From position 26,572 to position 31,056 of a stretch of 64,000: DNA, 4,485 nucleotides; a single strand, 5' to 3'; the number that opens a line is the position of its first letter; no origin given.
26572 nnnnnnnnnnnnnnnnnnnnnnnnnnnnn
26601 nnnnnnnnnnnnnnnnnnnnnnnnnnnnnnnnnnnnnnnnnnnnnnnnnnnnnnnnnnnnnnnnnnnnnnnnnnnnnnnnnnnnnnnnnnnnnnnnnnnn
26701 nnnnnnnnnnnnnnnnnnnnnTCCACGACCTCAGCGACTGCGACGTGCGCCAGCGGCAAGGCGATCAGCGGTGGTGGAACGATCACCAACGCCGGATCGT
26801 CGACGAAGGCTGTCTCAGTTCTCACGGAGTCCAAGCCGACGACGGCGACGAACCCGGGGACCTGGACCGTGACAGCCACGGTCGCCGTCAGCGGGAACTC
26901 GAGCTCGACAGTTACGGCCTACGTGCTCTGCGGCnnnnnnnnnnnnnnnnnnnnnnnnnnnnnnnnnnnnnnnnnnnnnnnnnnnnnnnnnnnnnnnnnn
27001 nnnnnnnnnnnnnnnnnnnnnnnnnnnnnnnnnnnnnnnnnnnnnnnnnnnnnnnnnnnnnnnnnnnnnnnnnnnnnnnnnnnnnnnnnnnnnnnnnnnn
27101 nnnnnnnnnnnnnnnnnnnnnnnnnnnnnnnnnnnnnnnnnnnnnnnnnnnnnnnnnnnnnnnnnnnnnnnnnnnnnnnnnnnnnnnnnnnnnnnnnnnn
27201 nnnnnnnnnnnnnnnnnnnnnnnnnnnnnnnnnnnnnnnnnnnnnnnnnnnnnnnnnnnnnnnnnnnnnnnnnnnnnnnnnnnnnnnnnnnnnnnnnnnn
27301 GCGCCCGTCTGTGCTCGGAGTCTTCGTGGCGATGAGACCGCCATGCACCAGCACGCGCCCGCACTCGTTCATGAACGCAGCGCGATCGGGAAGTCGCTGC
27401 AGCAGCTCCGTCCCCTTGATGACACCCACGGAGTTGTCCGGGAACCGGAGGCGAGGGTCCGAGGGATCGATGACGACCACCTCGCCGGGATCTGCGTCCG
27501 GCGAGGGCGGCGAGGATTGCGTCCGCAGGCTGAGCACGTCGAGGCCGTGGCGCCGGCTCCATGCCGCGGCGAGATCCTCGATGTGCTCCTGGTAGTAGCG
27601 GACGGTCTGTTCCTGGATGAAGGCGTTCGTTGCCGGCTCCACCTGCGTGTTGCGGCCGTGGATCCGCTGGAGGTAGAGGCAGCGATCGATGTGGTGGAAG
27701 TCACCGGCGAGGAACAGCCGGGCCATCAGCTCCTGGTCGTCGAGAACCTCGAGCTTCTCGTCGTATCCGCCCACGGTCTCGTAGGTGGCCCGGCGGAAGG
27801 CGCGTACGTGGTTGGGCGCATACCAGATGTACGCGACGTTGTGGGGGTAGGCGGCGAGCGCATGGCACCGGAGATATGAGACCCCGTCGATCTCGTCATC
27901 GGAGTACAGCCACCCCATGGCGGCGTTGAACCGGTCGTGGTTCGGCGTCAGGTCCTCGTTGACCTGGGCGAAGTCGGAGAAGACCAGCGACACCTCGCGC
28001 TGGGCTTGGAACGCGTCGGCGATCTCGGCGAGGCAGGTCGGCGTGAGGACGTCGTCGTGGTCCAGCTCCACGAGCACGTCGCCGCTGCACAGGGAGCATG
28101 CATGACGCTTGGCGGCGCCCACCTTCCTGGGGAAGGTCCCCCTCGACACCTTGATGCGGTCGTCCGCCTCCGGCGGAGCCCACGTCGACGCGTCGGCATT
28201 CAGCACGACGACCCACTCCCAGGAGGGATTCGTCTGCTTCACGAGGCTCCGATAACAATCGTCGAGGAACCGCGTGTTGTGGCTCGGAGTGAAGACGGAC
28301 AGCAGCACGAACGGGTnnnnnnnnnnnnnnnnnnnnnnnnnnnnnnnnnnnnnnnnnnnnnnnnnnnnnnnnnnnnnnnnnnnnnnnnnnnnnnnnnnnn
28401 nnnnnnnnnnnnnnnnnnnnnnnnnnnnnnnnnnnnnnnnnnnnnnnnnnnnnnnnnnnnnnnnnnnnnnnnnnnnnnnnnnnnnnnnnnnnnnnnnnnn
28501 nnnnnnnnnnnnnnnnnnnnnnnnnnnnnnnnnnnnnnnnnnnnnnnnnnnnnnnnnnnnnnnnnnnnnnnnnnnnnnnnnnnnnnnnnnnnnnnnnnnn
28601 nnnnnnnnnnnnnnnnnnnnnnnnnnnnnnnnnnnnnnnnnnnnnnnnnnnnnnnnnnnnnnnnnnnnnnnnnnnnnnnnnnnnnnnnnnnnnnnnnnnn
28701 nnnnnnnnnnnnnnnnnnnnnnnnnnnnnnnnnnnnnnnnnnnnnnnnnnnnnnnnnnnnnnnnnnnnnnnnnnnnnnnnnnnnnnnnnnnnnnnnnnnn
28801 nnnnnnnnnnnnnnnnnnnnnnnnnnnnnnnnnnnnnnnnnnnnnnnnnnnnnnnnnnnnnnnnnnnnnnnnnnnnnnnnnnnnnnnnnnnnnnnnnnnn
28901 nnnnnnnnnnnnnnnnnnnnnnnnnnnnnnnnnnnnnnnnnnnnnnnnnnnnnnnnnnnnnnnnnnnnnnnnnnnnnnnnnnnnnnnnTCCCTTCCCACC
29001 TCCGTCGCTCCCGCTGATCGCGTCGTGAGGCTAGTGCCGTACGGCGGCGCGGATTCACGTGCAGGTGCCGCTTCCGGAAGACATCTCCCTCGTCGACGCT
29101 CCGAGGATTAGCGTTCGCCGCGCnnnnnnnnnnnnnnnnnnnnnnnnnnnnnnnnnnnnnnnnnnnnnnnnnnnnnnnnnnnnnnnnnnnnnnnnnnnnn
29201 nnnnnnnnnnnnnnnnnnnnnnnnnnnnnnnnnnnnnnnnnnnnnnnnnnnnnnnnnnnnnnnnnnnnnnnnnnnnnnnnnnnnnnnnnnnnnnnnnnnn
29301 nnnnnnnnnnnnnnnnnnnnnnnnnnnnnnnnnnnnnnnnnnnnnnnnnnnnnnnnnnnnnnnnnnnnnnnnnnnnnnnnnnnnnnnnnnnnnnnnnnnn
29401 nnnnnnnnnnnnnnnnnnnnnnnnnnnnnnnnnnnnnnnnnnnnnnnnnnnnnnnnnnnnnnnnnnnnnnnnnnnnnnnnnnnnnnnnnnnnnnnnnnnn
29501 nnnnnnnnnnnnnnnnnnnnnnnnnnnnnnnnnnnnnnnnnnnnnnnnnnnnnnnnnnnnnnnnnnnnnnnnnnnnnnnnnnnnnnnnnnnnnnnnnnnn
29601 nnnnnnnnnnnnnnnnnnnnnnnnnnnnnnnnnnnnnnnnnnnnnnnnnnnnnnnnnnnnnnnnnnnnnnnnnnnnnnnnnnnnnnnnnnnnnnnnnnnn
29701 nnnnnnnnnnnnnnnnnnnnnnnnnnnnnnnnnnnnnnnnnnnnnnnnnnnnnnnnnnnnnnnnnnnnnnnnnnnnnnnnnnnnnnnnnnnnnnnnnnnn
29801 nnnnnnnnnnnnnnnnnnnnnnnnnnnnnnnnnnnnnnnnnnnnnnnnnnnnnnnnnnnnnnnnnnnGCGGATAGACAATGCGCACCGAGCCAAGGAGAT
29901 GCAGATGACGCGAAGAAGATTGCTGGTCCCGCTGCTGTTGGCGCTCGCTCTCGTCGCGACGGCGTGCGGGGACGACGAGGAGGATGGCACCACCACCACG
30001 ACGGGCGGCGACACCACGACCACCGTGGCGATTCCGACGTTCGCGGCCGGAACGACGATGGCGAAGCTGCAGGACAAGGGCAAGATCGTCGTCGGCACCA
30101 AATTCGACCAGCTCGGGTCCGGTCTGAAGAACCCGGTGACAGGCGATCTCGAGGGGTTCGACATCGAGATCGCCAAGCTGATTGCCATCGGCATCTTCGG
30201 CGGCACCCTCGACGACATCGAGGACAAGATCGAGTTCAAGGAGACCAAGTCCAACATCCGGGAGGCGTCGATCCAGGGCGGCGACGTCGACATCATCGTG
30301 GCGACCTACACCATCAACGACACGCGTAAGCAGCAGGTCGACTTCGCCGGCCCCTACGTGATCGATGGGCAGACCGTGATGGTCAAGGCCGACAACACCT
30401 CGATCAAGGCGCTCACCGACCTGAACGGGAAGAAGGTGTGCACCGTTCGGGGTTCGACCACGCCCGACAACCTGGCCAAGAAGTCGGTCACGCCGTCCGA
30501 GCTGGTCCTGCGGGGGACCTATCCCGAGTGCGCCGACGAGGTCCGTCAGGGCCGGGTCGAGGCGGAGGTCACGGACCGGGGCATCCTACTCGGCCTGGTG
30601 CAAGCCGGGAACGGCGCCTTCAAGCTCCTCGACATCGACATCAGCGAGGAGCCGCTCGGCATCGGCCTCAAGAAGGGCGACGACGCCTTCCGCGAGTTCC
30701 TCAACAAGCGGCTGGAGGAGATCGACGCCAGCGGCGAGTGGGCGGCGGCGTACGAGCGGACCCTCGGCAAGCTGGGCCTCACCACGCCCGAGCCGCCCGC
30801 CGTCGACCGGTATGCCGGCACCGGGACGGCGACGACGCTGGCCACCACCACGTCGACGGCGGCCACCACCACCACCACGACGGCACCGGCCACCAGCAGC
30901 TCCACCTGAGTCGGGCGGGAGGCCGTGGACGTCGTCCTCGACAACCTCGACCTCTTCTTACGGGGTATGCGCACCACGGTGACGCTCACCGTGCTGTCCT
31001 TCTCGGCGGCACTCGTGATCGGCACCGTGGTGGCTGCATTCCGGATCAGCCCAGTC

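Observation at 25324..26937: Secreted collagen-like protein with 115 uninterrupted, almost proline-free Gly-Ala-X triplets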

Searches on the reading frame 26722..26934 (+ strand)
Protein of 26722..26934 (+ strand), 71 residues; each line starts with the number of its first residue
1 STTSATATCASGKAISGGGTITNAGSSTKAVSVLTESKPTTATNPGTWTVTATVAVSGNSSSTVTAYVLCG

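Call 43: find_related_loci(query=A3, collection=metagenome_contigs, flank=6000)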
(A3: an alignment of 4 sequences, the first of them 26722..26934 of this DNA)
Query A3 (71 aa) in metagenome_contigs; peptide patterns used: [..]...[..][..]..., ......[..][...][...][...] (x = any residue, [..] = any of these).
533 stretches matched a pattern; 5 encode a relative of the query (tblastn E <= 1e-3); 5 distinct loci.
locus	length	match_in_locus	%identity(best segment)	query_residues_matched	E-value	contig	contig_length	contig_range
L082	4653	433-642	61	2-71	5e-19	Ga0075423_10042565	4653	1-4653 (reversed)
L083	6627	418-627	61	2-71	6e-19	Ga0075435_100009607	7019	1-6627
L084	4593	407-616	61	2-71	5e-19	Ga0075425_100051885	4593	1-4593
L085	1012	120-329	61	2-71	1e-18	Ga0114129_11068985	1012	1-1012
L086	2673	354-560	56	2-70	3e-15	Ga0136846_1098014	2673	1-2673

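Call 73: search_protein_families(library=pfam, proteins=[L083:1631-2662:-, L083:2847-3593:+, L083:3564-4277:-, L083:5209-6612:+, L083:928-1788:+], max_evalue=0.001)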
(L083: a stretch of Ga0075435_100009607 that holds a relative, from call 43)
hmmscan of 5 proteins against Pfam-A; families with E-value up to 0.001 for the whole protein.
L083:1631-2662:- (343 aa): 0 families

L083:2847-3593:+ (249 aa): 3 families
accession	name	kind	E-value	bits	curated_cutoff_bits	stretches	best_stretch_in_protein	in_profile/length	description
PF00072.30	Response_reg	-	1.2e-16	61.3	30.2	1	36-142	1-107/111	Response regulator receiver domain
PF00196.25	GerE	-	1.2e-12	47.7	23.5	1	182-233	3-54/57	Bacterial regulatory proteins, luxR family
PF25145.1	NfeD1b_N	-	0.00076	19.5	40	0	70-111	22-63/189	NfeD1b, N-terminal domain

L083:3564-4277:- (237 aa): 0 families

L083:5209-6612:+ (468 aa): 0 families

L083:928-1788:+ (287 aa): 1 family
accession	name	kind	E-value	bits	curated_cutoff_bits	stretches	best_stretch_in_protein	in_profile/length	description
PF00551.24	Formyl_trans_N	-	4.9e-18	66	26.1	1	136-217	101-181/181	Formyl transferase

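Call 88: find_related_loci(query=A3, collection=viral_contigs, flank=8000)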
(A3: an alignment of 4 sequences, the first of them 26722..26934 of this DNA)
Query A3 (71 aa) in viral_contigs; peptide patterns used: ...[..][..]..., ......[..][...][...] (x = any residue, [..] = any of these).
77 stretches matched a pattern, but none encodes a relative of the query by tblastn (E <= 1e-3).

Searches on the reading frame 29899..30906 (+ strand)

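Call 33: search_protein_families(library=pfam, proteins=[window:29899-30906:+], max_evalue=0.001)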
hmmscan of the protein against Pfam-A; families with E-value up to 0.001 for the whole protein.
window:29899-30906:+ (336 aa): 2 families
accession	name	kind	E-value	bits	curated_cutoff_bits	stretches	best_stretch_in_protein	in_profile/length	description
PF00497.25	SBP_bac_3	-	2.8e-23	82.6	26.4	1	81-290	18-131/132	Bacterial extracellular solute-binding proteins, family 3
PF10613.14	Lig_chan-Glu_bd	-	0.00013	22.5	30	1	126-164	75-113/115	Ligated ion channel L-glutamate- and glycine-binding site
